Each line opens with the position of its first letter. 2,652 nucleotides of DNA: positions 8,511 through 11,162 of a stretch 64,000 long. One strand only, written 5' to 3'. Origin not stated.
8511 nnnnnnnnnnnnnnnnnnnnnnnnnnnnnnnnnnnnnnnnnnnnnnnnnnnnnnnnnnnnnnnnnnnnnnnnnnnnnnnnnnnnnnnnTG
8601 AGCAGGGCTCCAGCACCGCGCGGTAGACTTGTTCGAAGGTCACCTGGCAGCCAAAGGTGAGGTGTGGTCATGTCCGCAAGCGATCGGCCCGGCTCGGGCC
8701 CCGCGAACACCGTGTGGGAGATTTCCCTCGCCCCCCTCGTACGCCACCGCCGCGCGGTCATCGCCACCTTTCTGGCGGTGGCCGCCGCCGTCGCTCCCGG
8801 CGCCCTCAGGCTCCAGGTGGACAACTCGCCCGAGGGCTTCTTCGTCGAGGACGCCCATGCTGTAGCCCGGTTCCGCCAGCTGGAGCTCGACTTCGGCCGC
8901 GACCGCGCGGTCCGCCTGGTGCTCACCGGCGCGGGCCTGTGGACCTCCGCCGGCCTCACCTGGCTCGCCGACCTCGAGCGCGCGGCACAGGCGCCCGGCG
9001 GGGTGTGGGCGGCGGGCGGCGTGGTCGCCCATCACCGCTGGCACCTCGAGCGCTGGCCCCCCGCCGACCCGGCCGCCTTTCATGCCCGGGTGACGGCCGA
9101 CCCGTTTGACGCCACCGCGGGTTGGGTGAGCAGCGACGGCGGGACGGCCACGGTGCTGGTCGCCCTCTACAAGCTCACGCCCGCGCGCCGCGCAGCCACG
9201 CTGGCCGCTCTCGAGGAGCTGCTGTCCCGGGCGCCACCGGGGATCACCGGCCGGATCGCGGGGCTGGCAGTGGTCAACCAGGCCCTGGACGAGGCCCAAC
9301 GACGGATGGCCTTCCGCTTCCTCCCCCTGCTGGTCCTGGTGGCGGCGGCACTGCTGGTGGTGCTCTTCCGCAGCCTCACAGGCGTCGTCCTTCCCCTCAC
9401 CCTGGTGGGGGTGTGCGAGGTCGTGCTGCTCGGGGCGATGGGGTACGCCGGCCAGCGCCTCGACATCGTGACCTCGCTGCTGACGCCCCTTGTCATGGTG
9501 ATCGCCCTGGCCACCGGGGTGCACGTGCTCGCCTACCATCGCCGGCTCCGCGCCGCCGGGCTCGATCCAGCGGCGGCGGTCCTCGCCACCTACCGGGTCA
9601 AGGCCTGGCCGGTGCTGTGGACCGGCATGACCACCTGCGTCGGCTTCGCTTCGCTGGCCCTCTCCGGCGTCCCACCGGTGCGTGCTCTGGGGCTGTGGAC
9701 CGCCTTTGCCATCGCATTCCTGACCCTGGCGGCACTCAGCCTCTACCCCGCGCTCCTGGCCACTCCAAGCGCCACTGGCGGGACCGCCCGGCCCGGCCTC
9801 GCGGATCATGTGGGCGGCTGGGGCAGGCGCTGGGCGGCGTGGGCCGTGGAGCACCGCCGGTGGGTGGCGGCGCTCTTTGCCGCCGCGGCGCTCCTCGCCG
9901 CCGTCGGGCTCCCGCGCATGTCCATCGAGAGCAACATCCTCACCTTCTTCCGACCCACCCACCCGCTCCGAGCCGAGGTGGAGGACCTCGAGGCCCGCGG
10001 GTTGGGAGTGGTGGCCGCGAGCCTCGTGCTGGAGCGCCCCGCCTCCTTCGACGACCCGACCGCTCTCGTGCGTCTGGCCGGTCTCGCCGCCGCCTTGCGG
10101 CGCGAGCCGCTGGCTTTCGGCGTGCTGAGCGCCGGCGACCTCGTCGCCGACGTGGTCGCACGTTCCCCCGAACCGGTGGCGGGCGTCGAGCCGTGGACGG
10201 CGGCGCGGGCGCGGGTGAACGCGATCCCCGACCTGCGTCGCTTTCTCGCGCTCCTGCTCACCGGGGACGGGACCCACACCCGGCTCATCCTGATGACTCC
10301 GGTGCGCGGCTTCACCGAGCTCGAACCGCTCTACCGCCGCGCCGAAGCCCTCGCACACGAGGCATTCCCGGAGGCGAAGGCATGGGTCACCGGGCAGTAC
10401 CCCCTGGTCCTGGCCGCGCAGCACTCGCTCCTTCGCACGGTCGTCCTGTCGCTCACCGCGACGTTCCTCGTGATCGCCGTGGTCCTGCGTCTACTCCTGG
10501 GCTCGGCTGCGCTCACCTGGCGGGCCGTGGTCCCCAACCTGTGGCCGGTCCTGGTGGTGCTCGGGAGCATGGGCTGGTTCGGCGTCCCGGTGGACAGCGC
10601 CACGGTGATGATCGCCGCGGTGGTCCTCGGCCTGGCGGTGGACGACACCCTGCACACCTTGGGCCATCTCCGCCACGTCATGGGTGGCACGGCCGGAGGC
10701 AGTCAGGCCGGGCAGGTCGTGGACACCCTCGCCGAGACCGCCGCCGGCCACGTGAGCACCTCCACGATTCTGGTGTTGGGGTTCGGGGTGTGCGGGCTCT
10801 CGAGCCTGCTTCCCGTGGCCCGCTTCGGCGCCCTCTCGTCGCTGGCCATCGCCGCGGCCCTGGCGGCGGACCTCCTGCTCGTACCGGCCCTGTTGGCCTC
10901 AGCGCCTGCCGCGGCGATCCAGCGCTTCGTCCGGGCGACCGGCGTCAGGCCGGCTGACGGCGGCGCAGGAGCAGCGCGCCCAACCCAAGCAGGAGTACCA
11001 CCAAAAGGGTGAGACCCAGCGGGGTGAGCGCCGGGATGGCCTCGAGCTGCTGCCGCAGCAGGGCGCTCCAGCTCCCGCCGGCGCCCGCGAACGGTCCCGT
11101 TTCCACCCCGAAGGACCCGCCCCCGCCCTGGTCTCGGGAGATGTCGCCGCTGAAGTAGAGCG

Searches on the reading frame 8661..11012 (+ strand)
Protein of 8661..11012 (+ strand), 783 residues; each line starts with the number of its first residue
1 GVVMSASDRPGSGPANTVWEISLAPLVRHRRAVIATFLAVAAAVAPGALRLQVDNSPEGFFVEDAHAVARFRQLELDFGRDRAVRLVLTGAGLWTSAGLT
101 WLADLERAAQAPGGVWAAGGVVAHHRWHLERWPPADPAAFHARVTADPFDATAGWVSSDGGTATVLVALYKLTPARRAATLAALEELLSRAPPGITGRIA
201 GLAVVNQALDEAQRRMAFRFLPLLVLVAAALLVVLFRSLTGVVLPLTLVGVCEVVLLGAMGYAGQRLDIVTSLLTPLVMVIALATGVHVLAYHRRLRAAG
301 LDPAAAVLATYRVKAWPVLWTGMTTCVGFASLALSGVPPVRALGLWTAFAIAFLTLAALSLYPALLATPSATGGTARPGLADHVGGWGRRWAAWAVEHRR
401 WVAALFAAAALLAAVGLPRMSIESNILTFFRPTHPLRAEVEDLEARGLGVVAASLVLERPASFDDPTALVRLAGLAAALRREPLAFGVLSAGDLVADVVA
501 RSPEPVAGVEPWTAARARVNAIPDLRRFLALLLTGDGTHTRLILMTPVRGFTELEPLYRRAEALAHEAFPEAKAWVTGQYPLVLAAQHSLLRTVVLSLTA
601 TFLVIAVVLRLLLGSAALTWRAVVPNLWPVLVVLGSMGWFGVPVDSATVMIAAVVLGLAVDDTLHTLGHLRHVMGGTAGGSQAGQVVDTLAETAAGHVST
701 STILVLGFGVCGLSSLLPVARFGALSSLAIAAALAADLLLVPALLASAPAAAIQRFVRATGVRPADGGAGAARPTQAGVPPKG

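Call 56: search_protein_families(library=pfam, proteins=[window:8661-11012:+], max_evalue=0.00001)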
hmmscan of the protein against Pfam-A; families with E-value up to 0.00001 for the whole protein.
window:8661-11012:+ (783 aa): 1 family
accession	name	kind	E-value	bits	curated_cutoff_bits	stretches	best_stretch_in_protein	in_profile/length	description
PF03176.21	MMPL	-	1.9e-22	80.1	20.5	1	147-392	69-324/333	MMPL family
